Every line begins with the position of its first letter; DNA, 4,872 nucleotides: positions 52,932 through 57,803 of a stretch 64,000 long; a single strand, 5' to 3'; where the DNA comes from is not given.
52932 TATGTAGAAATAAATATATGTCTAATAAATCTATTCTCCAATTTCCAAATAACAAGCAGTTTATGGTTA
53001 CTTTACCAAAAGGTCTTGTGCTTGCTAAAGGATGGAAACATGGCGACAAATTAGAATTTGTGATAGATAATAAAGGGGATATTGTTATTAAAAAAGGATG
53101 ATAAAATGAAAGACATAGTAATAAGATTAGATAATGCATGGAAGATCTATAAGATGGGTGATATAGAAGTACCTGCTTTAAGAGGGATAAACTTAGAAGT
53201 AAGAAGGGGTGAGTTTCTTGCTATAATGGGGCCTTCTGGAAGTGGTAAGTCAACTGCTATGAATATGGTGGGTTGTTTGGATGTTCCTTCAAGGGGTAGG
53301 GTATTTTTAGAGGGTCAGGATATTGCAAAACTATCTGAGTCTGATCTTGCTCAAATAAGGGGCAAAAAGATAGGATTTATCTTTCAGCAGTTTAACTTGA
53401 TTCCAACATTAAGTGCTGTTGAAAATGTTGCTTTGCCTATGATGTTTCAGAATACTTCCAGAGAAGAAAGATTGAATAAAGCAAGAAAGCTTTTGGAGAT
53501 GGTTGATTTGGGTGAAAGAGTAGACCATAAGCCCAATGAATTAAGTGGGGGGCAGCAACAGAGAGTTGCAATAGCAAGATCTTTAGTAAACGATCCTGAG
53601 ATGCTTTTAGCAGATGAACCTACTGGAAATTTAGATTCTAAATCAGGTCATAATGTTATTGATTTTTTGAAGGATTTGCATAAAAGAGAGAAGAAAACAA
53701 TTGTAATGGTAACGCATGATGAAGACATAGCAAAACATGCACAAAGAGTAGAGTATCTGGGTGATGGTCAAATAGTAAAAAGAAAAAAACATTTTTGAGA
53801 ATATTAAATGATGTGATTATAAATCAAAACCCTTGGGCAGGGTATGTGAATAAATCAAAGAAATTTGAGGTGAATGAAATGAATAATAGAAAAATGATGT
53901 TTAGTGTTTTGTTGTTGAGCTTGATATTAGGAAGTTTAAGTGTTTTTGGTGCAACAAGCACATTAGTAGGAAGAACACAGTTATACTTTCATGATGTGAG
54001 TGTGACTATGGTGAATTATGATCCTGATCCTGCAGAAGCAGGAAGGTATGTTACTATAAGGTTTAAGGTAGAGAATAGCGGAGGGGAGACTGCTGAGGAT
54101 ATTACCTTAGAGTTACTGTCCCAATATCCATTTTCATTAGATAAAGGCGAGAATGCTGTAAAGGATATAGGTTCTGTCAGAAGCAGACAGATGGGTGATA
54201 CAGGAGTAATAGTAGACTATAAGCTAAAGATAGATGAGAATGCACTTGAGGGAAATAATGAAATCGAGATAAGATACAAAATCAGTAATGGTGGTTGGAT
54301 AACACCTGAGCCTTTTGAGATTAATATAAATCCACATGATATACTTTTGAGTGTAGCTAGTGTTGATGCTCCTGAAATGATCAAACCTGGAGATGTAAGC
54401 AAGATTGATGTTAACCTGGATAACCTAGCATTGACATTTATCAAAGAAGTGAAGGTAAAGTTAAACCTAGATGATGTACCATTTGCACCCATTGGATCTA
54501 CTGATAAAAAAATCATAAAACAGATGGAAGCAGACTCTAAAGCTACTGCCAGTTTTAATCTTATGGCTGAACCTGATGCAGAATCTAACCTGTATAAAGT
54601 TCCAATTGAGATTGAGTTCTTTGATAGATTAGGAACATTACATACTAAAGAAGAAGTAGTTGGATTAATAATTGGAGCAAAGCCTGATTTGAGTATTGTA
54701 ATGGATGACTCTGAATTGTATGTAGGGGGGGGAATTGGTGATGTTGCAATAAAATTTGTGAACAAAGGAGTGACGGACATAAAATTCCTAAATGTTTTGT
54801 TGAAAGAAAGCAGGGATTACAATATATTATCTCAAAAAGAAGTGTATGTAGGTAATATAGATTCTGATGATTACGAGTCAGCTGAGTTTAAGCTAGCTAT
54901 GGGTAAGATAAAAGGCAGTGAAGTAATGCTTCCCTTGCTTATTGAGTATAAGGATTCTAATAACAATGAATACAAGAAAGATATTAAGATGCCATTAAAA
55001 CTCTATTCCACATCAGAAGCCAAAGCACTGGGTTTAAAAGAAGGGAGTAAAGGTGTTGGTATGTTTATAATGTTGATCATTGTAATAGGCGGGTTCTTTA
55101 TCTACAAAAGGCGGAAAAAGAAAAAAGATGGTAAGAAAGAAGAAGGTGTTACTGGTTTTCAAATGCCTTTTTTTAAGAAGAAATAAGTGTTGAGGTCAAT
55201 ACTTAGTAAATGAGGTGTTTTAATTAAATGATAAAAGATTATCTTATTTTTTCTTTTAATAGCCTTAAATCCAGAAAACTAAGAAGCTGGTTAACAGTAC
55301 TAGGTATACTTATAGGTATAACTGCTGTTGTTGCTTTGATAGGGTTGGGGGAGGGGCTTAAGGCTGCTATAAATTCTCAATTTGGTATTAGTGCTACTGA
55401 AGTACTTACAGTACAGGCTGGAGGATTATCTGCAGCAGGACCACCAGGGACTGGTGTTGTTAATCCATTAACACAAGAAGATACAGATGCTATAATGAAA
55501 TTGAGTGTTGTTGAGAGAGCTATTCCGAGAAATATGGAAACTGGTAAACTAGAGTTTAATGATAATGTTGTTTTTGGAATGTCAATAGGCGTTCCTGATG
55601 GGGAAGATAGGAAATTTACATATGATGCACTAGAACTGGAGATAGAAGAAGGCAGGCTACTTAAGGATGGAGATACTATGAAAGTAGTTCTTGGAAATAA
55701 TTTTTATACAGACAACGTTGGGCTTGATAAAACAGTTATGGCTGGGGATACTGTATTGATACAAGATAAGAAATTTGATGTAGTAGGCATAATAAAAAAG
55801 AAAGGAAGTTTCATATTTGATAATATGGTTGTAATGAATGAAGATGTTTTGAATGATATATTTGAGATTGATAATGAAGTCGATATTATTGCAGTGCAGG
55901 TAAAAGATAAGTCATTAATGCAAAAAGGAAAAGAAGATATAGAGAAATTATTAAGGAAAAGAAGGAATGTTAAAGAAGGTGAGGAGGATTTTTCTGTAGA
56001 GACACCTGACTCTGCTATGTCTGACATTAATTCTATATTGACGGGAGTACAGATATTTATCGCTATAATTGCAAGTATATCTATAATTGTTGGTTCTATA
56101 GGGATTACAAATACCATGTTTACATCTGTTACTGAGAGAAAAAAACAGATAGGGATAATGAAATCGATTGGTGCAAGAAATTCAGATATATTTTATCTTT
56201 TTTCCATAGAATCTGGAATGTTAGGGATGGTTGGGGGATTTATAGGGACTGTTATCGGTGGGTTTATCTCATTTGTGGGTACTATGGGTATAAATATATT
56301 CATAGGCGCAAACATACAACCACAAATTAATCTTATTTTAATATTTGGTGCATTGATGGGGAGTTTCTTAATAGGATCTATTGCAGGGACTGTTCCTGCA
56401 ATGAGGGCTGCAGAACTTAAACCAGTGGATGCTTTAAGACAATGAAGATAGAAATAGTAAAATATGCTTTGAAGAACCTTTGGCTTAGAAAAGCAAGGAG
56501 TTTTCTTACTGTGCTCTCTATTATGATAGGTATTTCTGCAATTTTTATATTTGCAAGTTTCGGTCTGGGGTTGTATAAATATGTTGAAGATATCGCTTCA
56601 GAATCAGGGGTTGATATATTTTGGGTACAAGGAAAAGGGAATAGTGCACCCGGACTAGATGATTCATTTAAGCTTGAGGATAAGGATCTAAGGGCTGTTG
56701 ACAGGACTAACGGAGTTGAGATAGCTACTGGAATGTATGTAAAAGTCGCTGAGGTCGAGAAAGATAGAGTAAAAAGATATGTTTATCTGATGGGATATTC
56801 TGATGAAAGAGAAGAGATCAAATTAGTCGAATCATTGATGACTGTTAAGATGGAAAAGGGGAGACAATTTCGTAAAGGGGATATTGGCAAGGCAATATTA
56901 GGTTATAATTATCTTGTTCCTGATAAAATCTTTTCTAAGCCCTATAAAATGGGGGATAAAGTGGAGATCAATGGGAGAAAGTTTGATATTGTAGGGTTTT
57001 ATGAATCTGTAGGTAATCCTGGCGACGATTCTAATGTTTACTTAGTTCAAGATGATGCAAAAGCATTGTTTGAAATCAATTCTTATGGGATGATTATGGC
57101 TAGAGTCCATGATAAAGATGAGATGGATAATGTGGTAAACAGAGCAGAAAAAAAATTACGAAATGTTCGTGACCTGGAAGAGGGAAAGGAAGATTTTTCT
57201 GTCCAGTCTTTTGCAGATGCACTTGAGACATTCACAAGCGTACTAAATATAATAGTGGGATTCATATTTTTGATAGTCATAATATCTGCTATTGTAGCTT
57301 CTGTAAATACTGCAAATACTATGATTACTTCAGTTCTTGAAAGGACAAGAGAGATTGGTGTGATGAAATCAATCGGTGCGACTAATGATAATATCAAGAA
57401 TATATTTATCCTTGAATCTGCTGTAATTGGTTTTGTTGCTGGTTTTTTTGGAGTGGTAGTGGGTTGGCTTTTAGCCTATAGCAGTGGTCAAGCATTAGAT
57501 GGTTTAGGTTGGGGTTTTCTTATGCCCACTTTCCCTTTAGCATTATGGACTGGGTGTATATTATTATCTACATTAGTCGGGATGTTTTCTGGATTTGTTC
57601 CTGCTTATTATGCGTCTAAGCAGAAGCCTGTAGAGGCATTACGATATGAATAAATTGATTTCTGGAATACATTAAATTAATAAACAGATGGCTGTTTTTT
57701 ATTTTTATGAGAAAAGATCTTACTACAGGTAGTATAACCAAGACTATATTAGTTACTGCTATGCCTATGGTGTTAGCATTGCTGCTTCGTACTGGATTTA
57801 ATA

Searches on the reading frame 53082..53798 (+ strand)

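Call 58: search_protein_families(library=pfam, proteins=[window:53082-53798:+], max_evalue=0.0001)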
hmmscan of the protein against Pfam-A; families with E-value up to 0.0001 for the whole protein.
window:53082-53798:+ (238 aa): 2 families
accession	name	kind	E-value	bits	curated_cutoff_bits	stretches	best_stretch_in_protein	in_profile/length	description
PF00005.33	ABC_tran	-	2.3e-35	122.6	25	1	33-181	1-136/137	ABC transporter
PF02463.25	SMC_N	-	2.5e-05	24.2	40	0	44-223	25-208/220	RecF/RecN/SMC N terminal domain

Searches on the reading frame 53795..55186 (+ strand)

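Call 58: search_protein_families(library=pfam, proteins=[window:53795-55186:+], max_evalue=0.0001)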
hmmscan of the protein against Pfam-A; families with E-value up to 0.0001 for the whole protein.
window:53795-55186:+ (463 aa): 1 family
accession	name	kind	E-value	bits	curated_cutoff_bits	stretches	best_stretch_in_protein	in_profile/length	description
PF07705.17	CARDB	-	4.1e-07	30.6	22.7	0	73-155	8-97/101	CARDB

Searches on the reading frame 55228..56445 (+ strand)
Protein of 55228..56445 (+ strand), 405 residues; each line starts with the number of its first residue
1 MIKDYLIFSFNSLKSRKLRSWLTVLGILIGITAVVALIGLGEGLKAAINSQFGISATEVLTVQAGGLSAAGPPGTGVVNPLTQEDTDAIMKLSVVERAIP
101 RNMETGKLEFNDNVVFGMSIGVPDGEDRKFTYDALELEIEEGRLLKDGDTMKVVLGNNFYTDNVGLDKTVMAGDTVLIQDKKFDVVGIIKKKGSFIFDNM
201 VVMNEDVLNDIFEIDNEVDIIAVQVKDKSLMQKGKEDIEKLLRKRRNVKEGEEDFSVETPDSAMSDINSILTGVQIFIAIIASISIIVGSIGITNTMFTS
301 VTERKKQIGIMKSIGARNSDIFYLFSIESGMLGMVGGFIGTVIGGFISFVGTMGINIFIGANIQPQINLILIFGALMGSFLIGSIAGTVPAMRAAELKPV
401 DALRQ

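Call 58: search_protein_families(library=pfam, proteins=[window:55228-56445:+], max_evalue=0.0001)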
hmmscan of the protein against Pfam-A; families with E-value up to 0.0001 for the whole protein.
window:55228-56445:+ (405 aa): 2 families
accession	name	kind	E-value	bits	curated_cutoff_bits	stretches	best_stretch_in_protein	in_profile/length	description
PF12704.14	MacB_PCD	-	2.1e-25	90.7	27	1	20-240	1-206/207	MacB-like periplasmic core domain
PF02687.27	FtsX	-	3.5e-17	63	25.5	1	280-397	2-118/120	FtsX-like permease C-terminal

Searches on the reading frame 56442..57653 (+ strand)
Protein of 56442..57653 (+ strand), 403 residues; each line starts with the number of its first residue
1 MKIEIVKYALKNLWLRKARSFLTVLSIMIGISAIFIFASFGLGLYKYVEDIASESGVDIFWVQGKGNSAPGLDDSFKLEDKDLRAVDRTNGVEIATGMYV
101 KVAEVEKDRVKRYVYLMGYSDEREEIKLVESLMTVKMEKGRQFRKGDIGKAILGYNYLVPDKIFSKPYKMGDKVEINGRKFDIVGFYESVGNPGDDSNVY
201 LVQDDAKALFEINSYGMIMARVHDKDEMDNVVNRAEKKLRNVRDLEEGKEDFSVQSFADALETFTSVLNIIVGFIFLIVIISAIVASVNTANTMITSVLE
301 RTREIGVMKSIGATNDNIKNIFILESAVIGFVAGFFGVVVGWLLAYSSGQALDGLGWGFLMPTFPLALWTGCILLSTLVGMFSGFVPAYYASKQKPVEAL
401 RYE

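Call 58: search_protein_families(library=pfam, proteins=[window:56442-57653:+], max_evalue=0.0001)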
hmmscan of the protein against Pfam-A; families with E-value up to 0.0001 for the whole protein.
window:56442-57653:+ (403 aa): 2 families
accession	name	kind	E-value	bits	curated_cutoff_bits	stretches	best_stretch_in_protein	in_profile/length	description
PF02687.27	FtsX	-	8.7e-21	74.6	25.5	1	277-396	2-120/120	FtsX-like permease C-terminal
PF12704.14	MacB_PCD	-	3.6e-19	70.3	27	1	20-237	1-206/207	MacB-like periplasmic core domain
